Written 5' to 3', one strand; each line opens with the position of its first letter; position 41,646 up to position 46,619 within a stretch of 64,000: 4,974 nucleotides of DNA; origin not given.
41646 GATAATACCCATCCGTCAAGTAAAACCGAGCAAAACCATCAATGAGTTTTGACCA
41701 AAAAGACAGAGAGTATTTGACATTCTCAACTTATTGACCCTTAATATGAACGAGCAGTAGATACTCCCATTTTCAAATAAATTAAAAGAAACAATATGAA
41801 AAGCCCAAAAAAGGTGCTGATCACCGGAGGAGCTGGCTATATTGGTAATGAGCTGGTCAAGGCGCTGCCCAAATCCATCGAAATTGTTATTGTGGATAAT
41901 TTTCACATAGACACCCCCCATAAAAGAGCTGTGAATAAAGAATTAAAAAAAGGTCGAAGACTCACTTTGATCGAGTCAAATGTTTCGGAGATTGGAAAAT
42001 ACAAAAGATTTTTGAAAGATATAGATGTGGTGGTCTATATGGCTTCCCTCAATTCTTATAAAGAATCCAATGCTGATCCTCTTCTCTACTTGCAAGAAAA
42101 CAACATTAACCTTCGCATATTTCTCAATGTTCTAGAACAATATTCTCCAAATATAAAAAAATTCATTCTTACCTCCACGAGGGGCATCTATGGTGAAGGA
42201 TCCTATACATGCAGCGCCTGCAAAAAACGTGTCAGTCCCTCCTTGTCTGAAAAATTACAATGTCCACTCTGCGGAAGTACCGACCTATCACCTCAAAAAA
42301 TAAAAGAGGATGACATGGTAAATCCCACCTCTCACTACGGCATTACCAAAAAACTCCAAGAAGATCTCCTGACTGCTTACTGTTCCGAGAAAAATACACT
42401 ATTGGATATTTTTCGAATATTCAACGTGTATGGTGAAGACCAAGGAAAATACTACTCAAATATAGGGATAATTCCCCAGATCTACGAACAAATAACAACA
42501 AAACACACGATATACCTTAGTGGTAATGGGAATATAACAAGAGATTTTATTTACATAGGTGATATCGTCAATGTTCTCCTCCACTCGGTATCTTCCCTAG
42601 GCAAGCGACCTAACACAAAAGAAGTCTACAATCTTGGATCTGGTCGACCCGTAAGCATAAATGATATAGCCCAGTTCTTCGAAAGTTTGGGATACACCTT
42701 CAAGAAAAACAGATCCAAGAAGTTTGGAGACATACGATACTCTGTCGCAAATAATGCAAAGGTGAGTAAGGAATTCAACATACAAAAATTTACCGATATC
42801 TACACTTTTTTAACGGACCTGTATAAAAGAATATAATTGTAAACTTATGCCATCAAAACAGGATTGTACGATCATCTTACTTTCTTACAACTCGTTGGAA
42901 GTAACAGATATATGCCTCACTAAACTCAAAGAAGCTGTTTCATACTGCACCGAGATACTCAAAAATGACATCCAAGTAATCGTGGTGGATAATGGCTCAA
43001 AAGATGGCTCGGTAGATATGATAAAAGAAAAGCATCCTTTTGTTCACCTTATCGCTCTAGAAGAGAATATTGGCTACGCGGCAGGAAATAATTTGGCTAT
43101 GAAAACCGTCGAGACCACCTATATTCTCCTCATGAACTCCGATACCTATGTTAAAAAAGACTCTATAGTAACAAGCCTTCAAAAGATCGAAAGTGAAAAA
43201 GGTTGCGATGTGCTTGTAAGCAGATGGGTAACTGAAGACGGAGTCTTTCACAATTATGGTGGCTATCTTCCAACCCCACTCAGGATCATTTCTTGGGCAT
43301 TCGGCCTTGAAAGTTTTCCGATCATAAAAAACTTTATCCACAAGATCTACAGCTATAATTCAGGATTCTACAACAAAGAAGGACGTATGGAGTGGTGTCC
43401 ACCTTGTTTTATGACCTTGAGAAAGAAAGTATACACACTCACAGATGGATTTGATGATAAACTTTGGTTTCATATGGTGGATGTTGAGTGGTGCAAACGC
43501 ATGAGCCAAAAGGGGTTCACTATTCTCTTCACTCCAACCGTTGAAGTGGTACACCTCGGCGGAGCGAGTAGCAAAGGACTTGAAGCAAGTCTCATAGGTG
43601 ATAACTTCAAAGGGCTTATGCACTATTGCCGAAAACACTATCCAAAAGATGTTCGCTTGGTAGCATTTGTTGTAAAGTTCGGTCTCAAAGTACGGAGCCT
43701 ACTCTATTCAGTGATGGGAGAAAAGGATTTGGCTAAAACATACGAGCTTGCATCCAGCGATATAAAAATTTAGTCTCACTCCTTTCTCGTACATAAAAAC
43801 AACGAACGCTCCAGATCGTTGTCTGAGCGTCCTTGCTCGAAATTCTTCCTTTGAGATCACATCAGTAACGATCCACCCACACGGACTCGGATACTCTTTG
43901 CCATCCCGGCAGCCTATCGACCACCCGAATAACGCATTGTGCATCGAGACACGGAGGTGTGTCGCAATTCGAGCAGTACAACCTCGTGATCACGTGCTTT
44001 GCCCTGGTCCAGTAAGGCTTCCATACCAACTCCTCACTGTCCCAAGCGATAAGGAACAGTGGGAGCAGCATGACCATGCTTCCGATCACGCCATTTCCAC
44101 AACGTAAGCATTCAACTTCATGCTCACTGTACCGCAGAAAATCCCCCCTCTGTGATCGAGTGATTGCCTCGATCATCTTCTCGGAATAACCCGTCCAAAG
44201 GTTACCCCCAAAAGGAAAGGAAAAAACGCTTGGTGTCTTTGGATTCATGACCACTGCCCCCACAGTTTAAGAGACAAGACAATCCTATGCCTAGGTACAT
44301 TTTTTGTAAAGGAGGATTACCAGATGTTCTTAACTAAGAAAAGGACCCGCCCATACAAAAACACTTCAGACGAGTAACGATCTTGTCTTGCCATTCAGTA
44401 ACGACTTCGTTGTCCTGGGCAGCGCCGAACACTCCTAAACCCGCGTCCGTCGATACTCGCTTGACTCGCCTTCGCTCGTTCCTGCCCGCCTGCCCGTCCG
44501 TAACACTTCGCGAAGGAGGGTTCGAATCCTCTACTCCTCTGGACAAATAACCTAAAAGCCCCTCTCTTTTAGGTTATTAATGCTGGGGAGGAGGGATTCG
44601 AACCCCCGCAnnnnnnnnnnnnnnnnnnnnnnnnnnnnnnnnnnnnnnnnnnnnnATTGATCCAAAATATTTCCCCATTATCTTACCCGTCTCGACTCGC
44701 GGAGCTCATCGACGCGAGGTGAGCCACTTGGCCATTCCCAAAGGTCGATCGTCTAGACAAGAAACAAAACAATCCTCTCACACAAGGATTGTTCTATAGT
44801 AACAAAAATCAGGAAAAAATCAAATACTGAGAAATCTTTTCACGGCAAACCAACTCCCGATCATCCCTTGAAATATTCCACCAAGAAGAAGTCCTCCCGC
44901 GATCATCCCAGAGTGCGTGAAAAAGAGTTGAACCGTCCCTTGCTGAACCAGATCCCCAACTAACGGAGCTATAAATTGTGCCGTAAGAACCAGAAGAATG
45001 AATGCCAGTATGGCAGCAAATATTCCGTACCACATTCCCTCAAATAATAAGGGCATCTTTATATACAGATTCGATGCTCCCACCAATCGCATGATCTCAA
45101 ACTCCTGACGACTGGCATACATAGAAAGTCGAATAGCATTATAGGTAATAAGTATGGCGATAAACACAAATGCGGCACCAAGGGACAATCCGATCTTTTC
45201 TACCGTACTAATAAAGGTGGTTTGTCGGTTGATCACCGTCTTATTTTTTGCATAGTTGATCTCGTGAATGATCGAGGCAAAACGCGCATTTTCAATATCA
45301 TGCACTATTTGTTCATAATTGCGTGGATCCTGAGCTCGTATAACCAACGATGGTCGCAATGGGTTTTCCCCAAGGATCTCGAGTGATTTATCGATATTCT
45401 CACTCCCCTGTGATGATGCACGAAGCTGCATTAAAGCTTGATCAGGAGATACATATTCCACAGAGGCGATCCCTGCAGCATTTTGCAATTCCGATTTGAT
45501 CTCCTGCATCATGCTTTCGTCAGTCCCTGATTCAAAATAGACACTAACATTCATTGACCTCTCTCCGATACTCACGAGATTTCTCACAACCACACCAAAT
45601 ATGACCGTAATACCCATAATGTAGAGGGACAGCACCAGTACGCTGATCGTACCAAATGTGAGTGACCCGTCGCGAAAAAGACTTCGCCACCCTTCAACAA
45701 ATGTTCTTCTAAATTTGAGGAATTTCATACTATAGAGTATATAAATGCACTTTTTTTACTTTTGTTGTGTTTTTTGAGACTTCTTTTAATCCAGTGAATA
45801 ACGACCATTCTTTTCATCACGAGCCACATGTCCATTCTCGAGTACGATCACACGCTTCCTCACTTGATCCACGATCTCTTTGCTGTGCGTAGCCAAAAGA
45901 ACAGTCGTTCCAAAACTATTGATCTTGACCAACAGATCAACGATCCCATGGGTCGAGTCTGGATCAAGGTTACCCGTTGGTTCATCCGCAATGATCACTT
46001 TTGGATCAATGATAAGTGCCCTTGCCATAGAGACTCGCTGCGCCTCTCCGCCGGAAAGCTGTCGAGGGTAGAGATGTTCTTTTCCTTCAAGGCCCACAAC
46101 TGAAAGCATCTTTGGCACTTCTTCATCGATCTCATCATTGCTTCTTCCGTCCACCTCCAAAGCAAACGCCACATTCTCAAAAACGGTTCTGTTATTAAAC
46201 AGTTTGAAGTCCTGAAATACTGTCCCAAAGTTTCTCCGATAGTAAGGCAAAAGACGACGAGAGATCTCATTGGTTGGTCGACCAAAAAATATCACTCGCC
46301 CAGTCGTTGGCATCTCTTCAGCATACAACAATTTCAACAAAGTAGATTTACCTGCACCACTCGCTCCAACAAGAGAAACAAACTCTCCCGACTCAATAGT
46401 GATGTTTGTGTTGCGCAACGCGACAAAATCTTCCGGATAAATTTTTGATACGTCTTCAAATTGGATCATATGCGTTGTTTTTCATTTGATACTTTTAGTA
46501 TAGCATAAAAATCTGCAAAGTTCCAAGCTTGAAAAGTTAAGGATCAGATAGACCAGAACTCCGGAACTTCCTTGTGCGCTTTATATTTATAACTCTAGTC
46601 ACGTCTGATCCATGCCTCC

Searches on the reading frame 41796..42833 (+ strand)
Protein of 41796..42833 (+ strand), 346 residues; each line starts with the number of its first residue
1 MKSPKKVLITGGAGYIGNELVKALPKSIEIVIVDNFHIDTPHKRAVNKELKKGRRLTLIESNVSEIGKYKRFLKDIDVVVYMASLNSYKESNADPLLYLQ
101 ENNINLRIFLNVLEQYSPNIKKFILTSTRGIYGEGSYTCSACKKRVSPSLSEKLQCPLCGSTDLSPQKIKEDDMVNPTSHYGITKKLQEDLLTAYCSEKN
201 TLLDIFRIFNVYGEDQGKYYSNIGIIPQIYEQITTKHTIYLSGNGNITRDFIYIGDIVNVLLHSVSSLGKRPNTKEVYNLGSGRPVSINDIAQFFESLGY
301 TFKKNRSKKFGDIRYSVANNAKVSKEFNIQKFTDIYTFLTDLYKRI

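Call 7: search_protein_families(library=pfam, proteins=[window:41796-42833:+], max_evalue=0.001)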
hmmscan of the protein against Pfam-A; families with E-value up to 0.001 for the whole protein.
window:41796-42833:+ (346 aa): 7 families
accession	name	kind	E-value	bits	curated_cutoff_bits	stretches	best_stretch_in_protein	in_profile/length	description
PF01370.27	Epimerase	-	5e-34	118.2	20.9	1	7-281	1-240/240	NAD dependent epimerase/dehydratase family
PF16363.11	GDP_Man_Dehyd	-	4.2e-26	92.6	27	2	167-324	139-292/332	GDP-mannose 4,6 dehydratase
PF02719.21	Polysacc_synt_2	-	2.8e-14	53.4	20.2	1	171-304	128-253/293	Polysaccharide biosynthesis protein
PF01073.25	3Beta_HSD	-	6.9e-10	38.8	22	1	8-134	1-122/280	3-beta hydroxysteroid dehydrogenase/isomerase family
PF04321.23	RmlD_sub_bind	-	8e-08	32.1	27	0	167-221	111-161/287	RmlD substrate binding domain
PF07993.18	NAD_binding_4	-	4.3e-05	23.2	20.1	1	9-220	1-216/258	Male sterility protein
PF00056.29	Ldh_1_N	-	0.00072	20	27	0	6-96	2-90/141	lactate/malate dehydrogenase, NAD binding domain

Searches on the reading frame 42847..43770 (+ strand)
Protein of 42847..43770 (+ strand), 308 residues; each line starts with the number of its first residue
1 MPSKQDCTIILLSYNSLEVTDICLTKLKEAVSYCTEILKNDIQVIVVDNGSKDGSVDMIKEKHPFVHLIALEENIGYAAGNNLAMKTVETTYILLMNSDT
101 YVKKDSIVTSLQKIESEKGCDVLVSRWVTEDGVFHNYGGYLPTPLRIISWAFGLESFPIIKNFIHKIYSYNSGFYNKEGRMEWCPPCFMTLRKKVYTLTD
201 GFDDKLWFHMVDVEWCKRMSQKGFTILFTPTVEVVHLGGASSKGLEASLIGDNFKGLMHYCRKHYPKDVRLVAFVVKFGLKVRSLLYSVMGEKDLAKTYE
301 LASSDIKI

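Call 7: search_protein_families(library=pfam, proteins=[window:42847-43770:+], max_evalue=0.001)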
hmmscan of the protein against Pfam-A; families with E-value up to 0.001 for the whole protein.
window:42847-43770:+ (308 aa): 3 families
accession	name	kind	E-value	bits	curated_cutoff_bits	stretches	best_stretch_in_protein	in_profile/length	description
PF00535.33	Glycos_transf_2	-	4.3e-18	66.2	23.3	1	8-151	1-132/168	Glycosyl transferase family 2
PF10111.15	Glyco_tranf_2_2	-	6.7e-05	22.9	27.3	1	31-116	19-108/276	Glycosyltransferase like family 2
PF13641.12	Glyco_tranf_2_3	-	9.3e-05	23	27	1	40-243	29-218/230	Glycosyltransferase like family 2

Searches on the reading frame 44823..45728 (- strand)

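Call 8: search_protein_families(library=pfam, proteins=[window:44823-45728:-], max_evalue=0.001)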
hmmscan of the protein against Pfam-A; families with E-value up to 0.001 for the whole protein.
window:44823-45728:- (302 aa): 2 families
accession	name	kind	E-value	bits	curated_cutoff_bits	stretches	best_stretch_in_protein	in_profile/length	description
PF18075.7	FtsX_ECD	-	8.4e-16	58.8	23.5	1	60-147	2-89/96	FtsX extracellular domain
PF02687.27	FtsX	-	9.6e-12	45.5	25.5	1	183-301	3-117/120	FtsX-like permease C-terminal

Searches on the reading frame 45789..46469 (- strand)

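Call 8: search_protein_families(library=pfam, proteins=[window:45789-46469:-], max_evalue=0.001)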
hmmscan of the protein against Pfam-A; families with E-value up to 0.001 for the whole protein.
window:45789-46469:- (227 aa): 7 families
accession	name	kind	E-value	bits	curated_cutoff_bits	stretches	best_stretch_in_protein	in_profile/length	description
PF00005.33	ABC_tran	-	2.3e-34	119.4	25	1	18-165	1-136/137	ABC transporter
PF13304.12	AAA_21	-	1e-09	39.4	27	1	151-201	251-304/304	AAA domain, putative AbiEii toxin, Type IV TA system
PF02463.25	SMC_N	-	6.1e-05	23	40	0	100-209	99-211/220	RecF/RecN/SMC N terminal domain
PF13481.12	AAA_25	-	0.00015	21.9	27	0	25-50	30-55/195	AAA domain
PF13401.12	AAA_22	-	0.00019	22.2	27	1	28-155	5-91/130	AAA domain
PF13191.12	AAA_16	-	0.00053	20.9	32.6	1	27-85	23-73/167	AAA ATPase domain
PF03193.22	RsgA_GTPase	-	0.0009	19.5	30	0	28-58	106-136/174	RsgA GTPase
